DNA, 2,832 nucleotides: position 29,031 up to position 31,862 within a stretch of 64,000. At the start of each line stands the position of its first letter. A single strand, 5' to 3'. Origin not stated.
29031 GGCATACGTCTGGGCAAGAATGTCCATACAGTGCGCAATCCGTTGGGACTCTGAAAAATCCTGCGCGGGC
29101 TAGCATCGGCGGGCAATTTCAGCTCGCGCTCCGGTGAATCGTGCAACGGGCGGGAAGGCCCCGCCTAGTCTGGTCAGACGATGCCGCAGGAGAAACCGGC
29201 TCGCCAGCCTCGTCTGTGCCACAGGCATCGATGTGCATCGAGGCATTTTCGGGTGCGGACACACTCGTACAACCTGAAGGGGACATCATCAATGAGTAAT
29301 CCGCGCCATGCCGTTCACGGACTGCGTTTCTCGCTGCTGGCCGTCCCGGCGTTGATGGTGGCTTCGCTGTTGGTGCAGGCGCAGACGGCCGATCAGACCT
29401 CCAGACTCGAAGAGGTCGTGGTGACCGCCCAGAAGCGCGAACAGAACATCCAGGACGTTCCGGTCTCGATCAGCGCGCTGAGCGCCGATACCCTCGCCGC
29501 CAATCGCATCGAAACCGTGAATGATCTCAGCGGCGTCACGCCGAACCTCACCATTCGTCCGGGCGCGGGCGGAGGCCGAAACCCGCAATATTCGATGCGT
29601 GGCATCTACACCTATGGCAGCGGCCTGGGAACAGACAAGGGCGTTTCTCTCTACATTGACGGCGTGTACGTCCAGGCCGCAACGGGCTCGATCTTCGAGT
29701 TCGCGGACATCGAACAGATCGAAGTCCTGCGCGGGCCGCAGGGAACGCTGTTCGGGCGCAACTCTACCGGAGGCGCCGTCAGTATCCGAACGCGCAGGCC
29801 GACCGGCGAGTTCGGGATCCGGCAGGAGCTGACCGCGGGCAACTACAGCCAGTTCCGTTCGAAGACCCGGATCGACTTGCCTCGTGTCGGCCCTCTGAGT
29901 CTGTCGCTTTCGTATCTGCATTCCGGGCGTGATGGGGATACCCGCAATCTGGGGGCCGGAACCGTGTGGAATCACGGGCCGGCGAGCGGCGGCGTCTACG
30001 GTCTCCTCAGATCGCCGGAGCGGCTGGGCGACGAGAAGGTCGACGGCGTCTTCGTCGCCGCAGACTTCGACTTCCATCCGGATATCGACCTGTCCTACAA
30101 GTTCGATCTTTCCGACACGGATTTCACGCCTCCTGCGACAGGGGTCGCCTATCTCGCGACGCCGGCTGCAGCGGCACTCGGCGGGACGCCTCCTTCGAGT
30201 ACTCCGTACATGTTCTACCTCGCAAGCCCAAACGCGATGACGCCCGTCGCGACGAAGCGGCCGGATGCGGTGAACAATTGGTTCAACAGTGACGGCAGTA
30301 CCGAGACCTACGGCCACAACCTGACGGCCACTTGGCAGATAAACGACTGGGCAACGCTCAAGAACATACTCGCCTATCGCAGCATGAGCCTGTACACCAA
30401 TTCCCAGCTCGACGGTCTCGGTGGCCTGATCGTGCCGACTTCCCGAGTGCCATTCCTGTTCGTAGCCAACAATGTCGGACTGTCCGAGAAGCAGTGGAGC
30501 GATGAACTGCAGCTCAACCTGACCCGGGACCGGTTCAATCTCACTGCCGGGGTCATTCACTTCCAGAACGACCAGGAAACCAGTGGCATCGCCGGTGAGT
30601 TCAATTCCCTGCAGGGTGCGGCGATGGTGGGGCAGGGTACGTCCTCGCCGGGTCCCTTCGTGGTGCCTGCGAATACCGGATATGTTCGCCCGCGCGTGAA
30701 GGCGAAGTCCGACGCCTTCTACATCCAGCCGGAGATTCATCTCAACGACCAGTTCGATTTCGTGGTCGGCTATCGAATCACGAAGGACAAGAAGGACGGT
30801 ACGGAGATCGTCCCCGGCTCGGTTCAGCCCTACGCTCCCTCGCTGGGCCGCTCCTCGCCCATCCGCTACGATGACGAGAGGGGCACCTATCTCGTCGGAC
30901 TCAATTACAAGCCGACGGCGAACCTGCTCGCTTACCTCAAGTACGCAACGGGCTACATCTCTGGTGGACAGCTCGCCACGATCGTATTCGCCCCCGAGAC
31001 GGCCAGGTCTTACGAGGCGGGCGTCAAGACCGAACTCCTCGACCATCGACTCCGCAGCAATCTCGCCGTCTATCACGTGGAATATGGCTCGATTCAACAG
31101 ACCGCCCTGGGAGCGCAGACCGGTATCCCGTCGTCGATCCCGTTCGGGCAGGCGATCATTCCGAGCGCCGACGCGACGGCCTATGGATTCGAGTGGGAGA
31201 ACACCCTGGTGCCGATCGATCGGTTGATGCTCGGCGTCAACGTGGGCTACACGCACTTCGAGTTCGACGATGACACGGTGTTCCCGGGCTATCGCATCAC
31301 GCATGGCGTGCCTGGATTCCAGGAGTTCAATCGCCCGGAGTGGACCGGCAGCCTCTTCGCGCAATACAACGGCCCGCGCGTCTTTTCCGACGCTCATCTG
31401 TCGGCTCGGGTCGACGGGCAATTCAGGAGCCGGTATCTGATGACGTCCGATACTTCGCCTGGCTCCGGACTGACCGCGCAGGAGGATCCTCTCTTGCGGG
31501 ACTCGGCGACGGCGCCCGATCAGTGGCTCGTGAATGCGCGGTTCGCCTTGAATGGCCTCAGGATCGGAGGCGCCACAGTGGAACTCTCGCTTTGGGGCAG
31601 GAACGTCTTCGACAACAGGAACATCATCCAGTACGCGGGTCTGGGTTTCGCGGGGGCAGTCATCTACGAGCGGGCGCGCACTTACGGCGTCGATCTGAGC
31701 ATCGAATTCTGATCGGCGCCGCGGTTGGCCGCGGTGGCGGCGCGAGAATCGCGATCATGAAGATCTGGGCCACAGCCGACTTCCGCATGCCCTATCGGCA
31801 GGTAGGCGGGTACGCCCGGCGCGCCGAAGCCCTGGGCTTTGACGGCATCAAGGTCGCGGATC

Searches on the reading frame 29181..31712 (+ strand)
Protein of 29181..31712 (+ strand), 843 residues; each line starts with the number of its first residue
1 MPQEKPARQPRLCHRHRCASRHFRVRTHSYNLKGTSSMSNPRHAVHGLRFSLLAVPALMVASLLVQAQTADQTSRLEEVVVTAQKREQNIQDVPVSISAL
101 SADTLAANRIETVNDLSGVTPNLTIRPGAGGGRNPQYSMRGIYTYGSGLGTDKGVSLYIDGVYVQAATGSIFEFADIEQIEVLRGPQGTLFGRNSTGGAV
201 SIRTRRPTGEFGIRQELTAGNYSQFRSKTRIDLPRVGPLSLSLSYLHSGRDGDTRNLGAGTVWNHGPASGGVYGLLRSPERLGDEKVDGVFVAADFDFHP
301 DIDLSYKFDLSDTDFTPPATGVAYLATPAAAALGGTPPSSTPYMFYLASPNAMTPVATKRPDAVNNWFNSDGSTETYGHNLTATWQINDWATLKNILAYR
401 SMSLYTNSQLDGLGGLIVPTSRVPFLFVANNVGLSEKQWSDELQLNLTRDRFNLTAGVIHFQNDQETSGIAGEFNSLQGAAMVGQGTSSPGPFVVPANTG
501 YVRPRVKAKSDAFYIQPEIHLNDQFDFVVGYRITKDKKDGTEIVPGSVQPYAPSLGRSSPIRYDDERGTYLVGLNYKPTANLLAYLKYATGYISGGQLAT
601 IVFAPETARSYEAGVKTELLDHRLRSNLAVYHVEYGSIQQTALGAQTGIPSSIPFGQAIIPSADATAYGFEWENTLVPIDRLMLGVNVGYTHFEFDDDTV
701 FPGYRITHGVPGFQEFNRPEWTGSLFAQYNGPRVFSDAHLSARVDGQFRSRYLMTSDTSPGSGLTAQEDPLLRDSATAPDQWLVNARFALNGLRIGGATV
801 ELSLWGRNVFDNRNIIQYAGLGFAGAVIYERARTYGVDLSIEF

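Call 8: search_protein_families(library=pfam, proteins=[window:29181-31712:+])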
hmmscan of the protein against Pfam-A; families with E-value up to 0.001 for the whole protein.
window:29181-31712:+ (843 aa): 2 families
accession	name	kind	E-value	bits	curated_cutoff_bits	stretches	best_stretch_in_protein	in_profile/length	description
PF00593.30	TonB_dep_Rec_b-barrel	-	5.7e-29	102.7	27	1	359-809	42-436/436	TonB dependent receptor-like, beta-barrel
PF07715.20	Plug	-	1.3e-17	64.7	23.9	1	90-199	2-107/107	TonB-dependent Receptor Plug Domain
